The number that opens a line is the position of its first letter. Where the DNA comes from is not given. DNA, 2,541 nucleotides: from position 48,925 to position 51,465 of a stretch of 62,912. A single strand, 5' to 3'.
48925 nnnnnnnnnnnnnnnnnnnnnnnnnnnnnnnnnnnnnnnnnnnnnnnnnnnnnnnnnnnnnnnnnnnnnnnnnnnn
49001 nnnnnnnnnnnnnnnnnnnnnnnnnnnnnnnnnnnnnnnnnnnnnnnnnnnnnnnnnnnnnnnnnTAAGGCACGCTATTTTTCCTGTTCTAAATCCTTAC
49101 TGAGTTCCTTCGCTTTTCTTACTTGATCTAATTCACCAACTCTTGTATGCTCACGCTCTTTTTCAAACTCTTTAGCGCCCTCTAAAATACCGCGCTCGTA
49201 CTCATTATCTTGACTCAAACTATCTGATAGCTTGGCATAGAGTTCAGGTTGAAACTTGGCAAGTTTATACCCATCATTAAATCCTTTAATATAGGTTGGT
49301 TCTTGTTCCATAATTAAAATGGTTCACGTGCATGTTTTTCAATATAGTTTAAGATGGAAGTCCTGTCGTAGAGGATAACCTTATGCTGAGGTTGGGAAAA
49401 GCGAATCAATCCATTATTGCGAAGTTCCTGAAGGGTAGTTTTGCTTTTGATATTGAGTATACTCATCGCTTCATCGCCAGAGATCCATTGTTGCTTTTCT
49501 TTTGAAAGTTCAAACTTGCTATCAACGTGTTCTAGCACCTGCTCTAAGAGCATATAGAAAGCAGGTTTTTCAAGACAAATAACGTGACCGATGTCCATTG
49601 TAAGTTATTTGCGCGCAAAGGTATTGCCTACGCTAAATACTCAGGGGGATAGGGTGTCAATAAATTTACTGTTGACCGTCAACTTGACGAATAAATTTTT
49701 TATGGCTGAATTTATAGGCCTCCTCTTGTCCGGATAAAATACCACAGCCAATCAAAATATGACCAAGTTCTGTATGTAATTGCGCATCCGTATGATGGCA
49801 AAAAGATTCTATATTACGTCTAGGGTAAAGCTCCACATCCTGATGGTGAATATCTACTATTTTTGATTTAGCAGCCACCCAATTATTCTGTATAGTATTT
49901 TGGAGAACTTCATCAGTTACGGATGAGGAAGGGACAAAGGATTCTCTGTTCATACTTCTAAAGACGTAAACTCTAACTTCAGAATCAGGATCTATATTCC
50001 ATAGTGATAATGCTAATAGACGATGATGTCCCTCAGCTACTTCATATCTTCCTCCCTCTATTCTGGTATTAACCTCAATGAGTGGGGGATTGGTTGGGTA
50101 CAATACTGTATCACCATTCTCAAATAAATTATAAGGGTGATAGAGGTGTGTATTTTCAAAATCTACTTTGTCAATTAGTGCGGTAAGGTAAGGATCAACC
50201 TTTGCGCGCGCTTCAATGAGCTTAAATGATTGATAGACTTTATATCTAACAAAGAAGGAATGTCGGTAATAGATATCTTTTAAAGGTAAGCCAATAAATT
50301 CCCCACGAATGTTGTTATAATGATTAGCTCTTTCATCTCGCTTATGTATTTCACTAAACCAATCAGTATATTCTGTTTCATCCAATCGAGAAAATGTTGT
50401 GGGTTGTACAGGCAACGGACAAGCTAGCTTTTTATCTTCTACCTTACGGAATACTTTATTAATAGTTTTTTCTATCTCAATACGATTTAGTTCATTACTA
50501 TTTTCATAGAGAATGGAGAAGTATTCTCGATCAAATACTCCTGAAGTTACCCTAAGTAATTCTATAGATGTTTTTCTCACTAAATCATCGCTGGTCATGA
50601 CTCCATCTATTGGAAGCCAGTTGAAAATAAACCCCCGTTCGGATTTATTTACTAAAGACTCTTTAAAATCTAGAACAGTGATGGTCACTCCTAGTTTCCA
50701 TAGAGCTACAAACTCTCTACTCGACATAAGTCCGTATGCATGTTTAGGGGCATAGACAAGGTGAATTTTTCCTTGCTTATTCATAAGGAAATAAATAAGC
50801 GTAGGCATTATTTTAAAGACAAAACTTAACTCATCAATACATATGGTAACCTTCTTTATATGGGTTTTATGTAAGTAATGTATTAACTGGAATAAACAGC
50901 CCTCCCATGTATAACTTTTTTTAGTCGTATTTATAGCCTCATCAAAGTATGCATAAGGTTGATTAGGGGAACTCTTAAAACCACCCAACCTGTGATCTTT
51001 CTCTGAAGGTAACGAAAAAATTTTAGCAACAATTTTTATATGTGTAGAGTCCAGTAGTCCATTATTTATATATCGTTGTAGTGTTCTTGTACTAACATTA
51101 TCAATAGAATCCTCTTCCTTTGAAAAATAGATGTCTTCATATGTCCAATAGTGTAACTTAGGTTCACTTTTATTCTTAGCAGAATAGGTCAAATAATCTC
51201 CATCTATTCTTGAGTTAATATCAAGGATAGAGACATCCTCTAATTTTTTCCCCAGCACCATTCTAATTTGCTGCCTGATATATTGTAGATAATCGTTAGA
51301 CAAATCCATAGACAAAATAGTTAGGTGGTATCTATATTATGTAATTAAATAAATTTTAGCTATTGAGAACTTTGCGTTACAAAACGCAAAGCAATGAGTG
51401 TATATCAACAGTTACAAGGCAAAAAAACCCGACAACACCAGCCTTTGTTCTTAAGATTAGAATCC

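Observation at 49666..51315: Orphan 549-aa protein with a ParB/Srx-type GHHR motif and a His-rich tail on the island: candidate new nuclease/NTPase-type defence or maintenance factor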

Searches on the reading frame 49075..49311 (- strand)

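Call 5: search_protein_families(library=pfam, proteins=[window:49075-49311:-], max_evalue=1)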
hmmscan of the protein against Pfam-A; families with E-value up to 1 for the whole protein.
window:49075-49311:- (78 aa): 0 families

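Call 6: search_protein_families(library=padloc, proteins=[window:49075-49311:-], max_evalue=1)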
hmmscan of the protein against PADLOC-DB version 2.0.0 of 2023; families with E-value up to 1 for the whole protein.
window:49075-49311:- (78 aa): 0 families

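Call 7: search_protein_families(library=ncbifam, proteins=[window:49075-49311:-], max_evalue=1)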
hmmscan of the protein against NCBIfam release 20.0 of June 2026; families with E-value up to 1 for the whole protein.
window:49075-49311:- (78 aa): 0 families

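Call 51: search_protein_families(library=phrogs, proteins=[window:49075-49311:-], max_evalue=0.1)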
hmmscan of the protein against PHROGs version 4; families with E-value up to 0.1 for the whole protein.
window:49075-49311:- (78 aa): 1 family
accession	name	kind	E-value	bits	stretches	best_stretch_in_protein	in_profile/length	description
phrog_13727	-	unknown function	0.0025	18.9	1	7-47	6-44/56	-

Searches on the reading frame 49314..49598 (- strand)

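Call 5: search_protein_families(library=pfam, proteins=[window:49314-49598:-], max_evalue=1)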
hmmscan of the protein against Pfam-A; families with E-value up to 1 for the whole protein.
window:49314-49598:- (94 aa): 2 families
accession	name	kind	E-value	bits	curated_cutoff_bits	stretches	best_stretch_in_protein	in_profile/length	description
PF12728.13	HTH_17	-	5.5e-07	30.2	27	1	39-89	2-50/51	Helix-turn-helix domain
PF11765.13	Hyphal_reg_CWP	-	0.14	11.5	28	1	9-71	32-94/328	Hyphally regulated cell wall protein N-terminal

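Call 6: search_protein_families(library=padloc, proteins=[window:49314-49598:-], max_evalue=1)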
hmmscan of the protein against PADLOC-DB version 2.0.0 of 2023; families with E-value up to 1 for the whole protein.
window:49314-49598:- (94 aa): 0 families

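Call 7: search_protein_families(library=ncbifam, proteins=[window:49314-49598:-], max_evalue=1)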
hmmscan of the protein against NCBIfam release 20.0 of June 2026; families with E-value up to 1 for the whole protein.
window:49314-49598:- (94 aa): 1 family
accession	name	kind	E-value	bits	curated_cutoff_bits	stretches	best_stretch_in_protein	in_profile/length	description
NF033500.1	phi80_GamL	equivalog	0.036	14.2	40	1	15-55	4-43/89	host nuclease inhibitor GamL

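Call 51: search_protein_families(library=phrogs, proteins=[window:49314-49598:-], max_evalue=0.1)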
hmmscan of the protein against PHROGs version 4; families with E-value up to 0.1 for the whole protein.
window:49314-49598:- (94 aa): 5 families
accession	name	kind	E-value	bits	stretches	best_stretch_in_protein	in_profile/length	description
phrog_2528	-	unknown function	0.00011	23.1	1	27-89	18-79/90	-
phrog_10458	-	unknown function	0.0018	19.5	1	18-86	17-87/91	-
phrog_9452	-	head and packaging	0.0048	17.4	1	36-89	3-54/211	terminase small subunit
phrog_66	-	integration and excision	0.023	15.4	1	33-92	88-146/412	excisionase and transcriptional regulator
phrog_668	-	DNA, RNA and nucleotide metabolism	0.031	14.9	1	19-90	44-114/181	HTH DNA binding protein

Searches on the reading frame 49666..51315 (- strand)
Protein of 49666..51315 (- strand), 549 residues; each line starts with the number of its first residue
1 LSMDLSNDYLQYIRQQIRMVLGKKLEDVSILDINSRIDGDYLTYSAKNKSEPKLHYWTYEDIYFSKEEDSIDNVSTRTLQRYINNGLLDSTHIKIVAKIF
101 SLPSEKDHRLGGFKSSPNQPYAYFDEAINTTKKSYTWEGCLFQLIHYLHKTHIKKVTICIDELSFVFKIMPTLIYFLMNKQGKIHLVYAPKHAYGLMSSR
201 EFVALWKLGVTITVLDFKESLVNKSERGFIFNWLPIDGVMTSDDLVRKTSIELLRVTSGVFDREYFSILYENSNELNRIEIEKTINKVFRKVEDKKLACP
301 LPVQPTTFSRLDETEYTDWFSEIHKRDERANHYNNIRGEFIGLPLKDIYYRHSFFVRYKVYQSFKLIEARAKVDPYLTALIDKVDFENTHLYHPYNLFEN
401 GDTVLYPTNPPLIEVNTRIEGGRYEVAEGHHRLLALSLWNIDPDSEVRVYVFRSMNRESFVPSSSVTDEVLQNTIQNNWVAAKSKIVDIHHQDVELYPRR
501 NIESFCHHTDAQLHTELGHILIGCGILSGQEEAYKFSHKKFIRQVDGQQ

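Call 5: search_protein_families(library=pfam, proteins=[window:49666-51315:-], max_evalue=1)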
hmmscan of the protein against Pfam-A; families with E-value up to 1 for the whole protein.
window:49666-51315:- (549 aa): 0 families

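Call 6: search_protein_families(library=padloc, proteins=[window:49666-51315:-], max_evalue=1)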
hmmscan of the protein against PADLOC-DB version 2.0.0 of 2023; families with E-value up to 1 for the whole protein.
window:49666-51315:- (549 aa): 0 families

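Call 7: search_protein_families(library=ncbifam, proteins=[window:49666-51315:-], max_evalue=1)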
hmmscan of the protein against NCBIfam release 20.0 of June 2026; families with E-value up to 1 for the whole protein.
window:49666-51315:- (549 aa): 0 families

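Call 8: find_homologous_proteins(query=window:49666-51315:-, max_evalue=0.001)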
Query window:49666-51315:- (549 aa): 1 proteins with E <= 0.001 among 5724 candidates.
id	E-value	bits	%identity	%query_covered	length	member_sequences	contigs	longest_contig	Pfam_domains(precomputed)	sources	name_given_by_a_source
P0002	3.9e-96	341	36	98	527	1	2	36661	-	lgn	-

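Call 12: find_encoding_contigs(protein=P0002, flank=10000)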
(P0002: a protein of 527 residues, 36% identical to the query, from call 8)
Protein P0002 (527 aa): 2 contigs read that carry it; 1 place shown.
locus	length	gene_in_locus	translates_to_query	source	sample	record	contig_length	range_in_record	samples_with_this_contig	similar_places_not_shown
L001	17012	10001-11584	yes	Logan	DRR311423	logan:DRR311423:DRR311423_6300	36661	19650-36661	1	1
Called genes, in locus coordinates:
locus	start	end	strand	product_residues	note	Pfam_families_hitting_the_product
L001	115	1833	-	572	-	PF25169:DUF7830, PF19500:DUF6035, PF06054:CoiA_nuc, PF25167:DUF7829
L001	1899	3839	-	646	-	PF13589:HATPase_c_3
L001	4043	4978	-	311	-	PF03432:Relaxase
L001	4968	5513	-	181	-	-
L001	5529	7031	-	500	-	PF02534:T4SS-DNA_transf, PF10412:TrwB_AAD_bind, PF12696:TraG-D_C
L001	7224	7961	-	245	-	-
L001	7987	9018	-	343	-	-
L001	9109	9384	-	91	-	-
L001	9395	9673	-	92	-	-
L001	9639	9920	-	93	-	-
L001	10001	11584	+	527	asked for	-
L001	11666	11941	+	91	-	PF12728:HTH_17 (weak)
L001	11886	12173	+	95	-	-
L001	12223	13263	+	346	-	-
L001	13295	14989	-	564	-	PF18962:Por_Secre_tail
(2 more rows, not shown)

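Call 25: search_protein_representatives(protein=window:49666-51315:-)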
Query: 549 residues. Proteins with E-value up to 0.001 (for the whole library): 8; up to 1e-10: 7; up to 1e-30: 2. The best 8 are listed.
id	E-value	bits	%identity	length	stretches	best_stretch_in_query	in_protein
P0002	1.2e-96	340.8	37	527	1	4-541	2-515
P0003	1.1e-47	179.3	37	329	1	197-544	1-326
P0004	5.1e-25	104.4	31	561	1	120-533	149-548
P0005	1.8e-24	102.6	32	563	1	124-541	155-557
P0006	2.1e-16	76.0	30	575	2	124-278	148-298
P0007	1.4e-14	70.0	29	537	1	124-528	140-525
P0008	4.4e-12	61.8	29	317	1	227-541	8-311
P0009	8.3e-08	47.7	26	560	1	135-514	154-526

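Call 33: find_related_loci(query=A3, collection=metagenome_contigs, flank=10000)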
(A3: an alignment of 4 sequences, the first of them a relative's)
Query A3 (561 aa) in metagenome_contigs; peptide patterns used: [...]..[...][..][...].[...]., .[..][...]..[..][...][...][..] (x = any residue, [..] = any of these).
409 stretches matched a pattern; 1 encode a relative of the query (tblastn E <= 1e-3); 1 distinct loci.
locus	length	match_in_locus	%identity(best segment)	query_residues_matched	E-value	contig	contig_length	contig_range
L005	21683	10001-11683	100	1-561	0e+0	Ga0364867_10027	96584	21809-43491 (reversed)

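Call 35: search_protein_families(library=pfam, proteins=[L005:2067-3023:-, L005:3241-4206:-, L005:4385-5269:-, L005:5810-7282:-, L005:12066-12992:-, L005:14004-14594:-, L005:14670-15290:-, L005:16226-17281:+, L005:17451-19577:-, L005:20191-21621:-], max_evalue=0.001)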
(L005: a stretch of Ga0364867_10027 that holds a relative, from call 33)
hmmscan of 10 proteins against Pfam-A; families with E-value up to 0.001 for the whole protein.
L005:2067-3023:- (318 aa): 1 family
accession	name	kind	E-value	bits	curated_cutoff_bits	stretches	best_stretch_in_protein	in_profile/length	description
PF00589.27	Phage_integrase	-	6.5e-26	91.6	27.1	1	126-304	1-170/172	Phage integrase family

L005:3241-4206:- (321 aa): 1 family
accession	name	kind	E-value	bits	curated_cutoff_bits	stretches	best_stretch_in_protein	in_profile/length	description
PF04471.18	Mrr_cat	-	0.00025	21.6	21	1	36-119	30-110/115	Restriction endonuclease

L005:4385-5269:- (294 aa): 1 family
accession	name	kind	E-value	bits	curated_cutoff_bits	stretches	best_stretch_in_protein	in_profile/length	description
PF03432.20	Relaxase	-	3.4e-14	53.7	24.6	1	23-155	5-129/132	MobA/VirD2-like, nuclease domain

L005:5810-7282:- (490 aa): 4 families
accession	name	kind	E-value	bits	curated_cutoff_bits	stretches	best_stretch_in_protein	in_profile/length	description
PF02534.20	T4SS-DNA_transf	-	1.4e-59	202.7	20.1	1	82-469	42-456/468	Type IV secretory system Conjugative DNA transfer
PF10412.15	TrwB_AAD_bind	-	3.3e-25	89.2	20.5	1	87-419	18-332/387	Type IV secretion-system coupling protein DNA-binding domain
PF12696.13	TraG-D_C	-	1.4e-14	54.5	22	1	334-422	2-91/126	TraM recognition site of TraD and TraG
PF00270.35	DEAD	-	0.00012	22.3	26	1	83-187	13-68/167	DEAD/DEAH box helicase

L005:12066-12992:- (308 aa): 2 families
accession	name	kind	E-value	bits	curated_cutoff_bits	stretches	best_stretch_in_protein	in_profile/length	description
PF18818.7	MPTase-PolyVal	-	2e-33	115.6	27.5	1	160-277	13-126/126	Zincin-like metallopeptidase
PF08401.16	ArdcN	-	1.3e-30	106.6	22.6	1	10-120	3-123/123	N-terminal domain of anti-restriction factor ArdC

L005:14004-14594:- (196 aa): 0 families

L005:14670-15290:- (206 aa): 0 families

L005:16226-17281:+ (351 aa): 0 families

L005:17451-19577:- (708 aa): 6 families
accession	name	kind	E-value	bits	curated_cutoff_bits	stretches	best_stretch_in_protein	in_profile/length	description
PF09423.15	PhoD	-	1.1e-23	84.3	27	1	135-423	14-263/343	PhoD-like phosphatase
PF17963.7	Big_9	-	8.1e-17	62.3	23.6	1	527-616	4-89/89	Bacterial Ig domain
PF17892.7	Cadherin_5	-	1.4e-10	41.3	26.5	1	527-600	5-84/98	Cadherin-like domain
PF17803.7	Cadherin_4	-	2.8e-10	41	25.1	1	527-581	14-71/71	Bacterial cadherin-like domain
PF18962.6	Por_Secre_tail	-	2.4e-09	37.8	27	1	634-705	1-74/75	Secretion system C-terminal sorting domain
PF25077.1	DUF7800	-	0.00014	22.4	27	1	22-104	4-79/89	Domain of unknown function (DUF7800)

L005:20191-21621:- (476 aa): 5 families
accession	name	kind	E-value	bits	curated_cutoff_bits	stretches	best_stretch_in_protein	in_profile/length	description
PF16658.11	RF3_C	-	7.3e-43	146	40.1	1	329-454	2-130/132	Class II release factor RF3, C-terminal domain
PF00009.33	GTP_EFTU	-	4e-38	131.3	26.5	1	1-218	47-187/188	Elongation factor Tu GTP binding domain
PF22042.2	EF-G_D2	-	6.8e-24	84.2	27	1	237-322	2-83/84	Elongation factor G domain 2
PF01926.29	MMR_HSR1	-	4.7e-06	27.1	21.9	1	14-84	37-113/113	50S ribosome-binding GTPase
PF03144.31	GTP_EFTU_D2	-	2.6e-05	25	30.3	1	255-321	2-73/73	Elongation factor Tu domain 2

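Call 36: find_related_loci(query=A3, collection=genome_contigs, flank=10000)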
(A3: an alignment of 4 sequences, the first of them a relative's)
Query A3 (561 aa) in genome_contigs; peptide patterns used: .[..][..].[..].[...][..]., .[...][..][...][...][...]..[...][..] (x = any residue, [..] = any of these).
55 stretches matched a pattern, but none encodes a relative of the query by tblastn (E <= 1e-3).

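Call 37: find_related_loci(query=A3, collection=viral_contigs, flank=10000)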
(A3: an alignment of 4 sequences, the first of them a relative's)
Query A3 (561 aa) in viral_contigs; peptide patterns used: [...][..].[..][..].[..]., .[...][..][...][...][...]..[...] (x = any residue, [..] = any of these).
23 stretches matched a pattern, but none encodes a relative of the query by tblastn (E <= 1e-3).

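Call 53: predict_structure(alignment_id=A4)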
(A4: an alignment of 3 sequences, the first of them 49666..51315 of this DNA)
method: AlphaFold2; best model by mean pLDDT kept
length: 549 residues; sequences in the alignment: 3
mean_pLDDT: 35.6   pTM: 0.35
mean pLDDT of the five models: 35.6, 35.3, 35.0, 34.8, 32.8
residues with pLDDT >= 90: 0; 70-90: 0; 50-70: 62; < 50: 487
segments of 3 or more residues with pLDDT < 50: 1-22, 25-140, 161-169, 189-201, 215-343, 345-518, 520-527, 536-541, 543-549
pLDDT, mean of each block of 10 residues (from residue 1): 28 40 42 34 25 25 25 34 38 41 29 31 37 39 53 55 47 53 53 40 54 42 35 31 31 36 39 42 41 29 23 23 23 27 42 29 37 39 34 25 27 35 38 37 41 28 26 26 24 23 25 44 47 48 38
secondary structure, 60 per line:
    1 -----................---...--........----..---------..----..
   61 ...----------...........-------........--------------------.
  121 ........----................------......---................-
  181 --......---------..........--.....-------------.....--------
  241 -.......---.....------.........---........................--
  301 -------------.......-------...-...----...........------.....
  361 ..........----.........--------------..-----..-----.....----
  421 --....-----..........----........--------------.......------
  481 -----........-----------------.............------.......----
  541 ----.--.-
elements in order: H6-21 H30-37 H59-63 H74-84 E92-96 H120-128 H133-148 E155-160 H164-179 E183-188 H199-207 E210-214 E228-232 H242-248 E252-256 H263-271 H275-298 H314-320 E339-344 H356-370 H375-383 E412-416 E423-426 H432-441 E446-453 H468-474 H486-493 H511-523 H530-536

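Call 61: list_cluster_members(proteins=[P0002, P0003, P0004, P0005, P0006, P0007, P0008, P0009])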
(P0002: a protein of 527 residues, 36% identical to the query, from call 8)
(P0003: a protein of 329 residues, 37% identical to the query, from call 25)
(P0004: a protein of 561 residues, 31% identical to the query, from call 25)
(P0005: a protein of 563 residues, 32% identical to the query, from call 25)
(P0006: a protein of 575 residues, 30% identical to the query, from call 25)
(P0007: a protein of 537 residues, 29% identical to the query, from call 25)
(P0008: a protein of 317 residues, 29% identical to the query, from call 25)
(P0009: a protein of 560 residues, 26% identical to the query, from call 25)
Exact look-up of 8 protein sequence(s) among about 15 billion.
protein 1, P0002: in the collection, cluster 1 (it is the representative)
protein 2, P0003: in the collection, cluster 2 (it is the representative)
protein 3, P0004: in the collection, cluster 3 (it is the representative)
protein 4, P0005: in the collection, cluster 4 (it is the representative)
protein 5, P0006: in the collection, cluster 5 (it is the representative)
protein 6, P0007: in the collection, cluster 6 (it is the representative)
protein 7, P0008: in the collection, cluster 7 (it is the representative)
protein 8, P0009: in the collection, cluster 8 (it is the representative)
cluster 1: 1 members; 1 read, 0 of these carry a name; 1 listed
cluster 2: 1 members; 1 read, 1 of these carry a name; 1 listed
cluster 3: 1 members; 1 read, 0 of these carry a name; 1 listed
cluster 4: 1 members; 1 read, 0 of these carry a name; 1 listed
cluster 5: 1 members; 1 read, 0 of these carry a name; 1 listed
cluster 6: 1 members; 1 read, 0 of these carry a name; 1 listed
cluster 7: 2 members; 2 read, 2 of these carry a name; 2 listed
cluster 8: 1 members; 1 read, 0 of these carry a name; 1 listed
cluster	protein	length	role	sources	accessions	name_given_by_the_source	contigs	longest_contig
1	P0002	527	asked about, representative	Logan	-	-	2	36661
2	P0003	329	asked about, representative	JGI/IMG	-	hypothetical protein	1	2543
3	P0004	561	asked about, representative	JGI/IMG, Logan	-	-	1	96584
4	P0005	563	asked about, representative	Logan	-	-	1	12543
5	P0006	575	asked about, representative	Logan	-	-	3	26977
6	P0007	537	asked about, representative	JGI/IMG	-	-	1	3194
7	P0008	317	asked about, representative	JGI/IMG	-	hypothetical protein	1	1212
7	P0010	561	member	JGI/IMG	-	hypothetical protein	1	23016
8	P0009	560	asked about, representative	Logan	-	-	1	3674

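Call 78: find_related_loci(query=A6, collection=viral_contigs, flank=10000)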
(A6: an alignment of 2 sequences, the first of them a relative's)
Query A6 (560 aa) in viral_contigs; peptide patterns used: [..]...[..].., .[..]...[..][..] (x = any residue, [..] = any of these).
589 stretches matched a pattern, but none encodes a relative of the query by tblastn (E <= 1e-3).

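Call 106: fold_search(model_id=the predicted structure, library=pdb)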
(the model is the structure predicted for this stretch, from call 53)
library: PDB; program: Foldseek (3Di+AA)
matches with E <= 10: 401; with E <= 0.001: 0
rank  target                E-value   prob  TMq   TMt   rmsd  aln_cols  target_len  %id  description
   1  9j93_B                1.8e-01  0.18  0.13  0.17  19.6       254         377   12  Native GluA1/GluA4 ATD dimer binding with 1D8 and 11B8 (released 2026-03-04)
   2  4u5d_A                3.2e-01  0.13  0.13  0.10  17.4       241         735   12  Crystal structure of GluA2, con-ikot-ikot snail toxin, partial agonist KA and postitive modulator (R,R)-2b complex (released 2014-08-13)
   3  4kwb_E                3.4e-01  0.25  0.14  0.28  15.4       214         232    9  Structure of signal peptide peptidase A with C-termini bound in the active sites: insights into specificity, self-proc (released 2013-11-27)
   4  9x58_A                3.6e-01  0.12  0.12  0.16  18.1       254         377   13  The GluA4-ATD in Complex with the 1D8-Fab (released 2026-03-25)
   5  4gpa_A                4.2e-01  0.18  0.13  0.17  18.5       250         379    9  High resolution structure of the GluA4 N-terminal domain (NTD) (released 2012-10-24)
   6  6dlz_A                4.2e-01  0.10  0.12  0.07  19.1       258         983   11  Open state GluA2 in complex with STZ after micelle signal subtraction (released 2018-08-22)
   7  1fuy_A                4.7e-01  0.16  0.13  0.23  13.5       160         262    9  CRYSTAL STRUCTURE OF BETAA169L/BETAC170W DOUBLE MUTANT OF TRYPTOPHAN SYNTHASE COMPLEXED WITH 5-FLUORO-INDOLE-PROPANOL  (released 2001-01-17)
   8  4pki_G                4.9e-01  0.16  0.13  0.21  14.0       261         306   11  Complex of ATP-actin With the C-terminal Actin-Binding Domain of Tropomodulin (released 2014-07-30)
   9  6dlz_C                5.2e-01  0.08  0.12  0.08  18.2       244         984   11  Open state GluA2 in complex with STZ after micelle signal subtraction (released 2018-08-22)
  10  8xff_A                5.2e-01  0.05  0.11  0.07  25.6       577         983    9  Cryo-EM structure of defence-associatedsirtuin 2 (DSR2) H171A protein in complex with SPR phage tail tube protein (released 2024-10-23)
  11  4u1w_D                5.5e-01  0.15  0.14  0.11  16.7       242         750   11  Full length GluA2-kainate-(R,R)-2b complex crystal form A (released 2014-08-20)
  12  4tld_F                6.2e-01  0.14  0.13  0.26  11.6       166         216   11  Crystal structure of N-terminal C1 domain of KaiC (released 2015-07-01)
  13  9fgz_E                6.5e-01  0.11  0.12  0.21  14.3       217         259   10  Pex5-Eci1 complex - Eci1 reconstruction (released 2025-04-30)
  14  4kwb_D                6.9e-01  0.21  0.13  0.28  15.3       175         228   10  Structure of signal peptide peptidase A with C-termini bound in the active sites: insights into specificity, self-proc (released 2013-11-27)
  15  9pcz_A                6.9e-01  0.06  0.11  0.09  22.5       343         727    8  22bin20S complex (NSF-alphaSNAP-2:2 syntaxin-1a:SNAP-25), hydrolyzing, class 15 (released 2025-08-06)
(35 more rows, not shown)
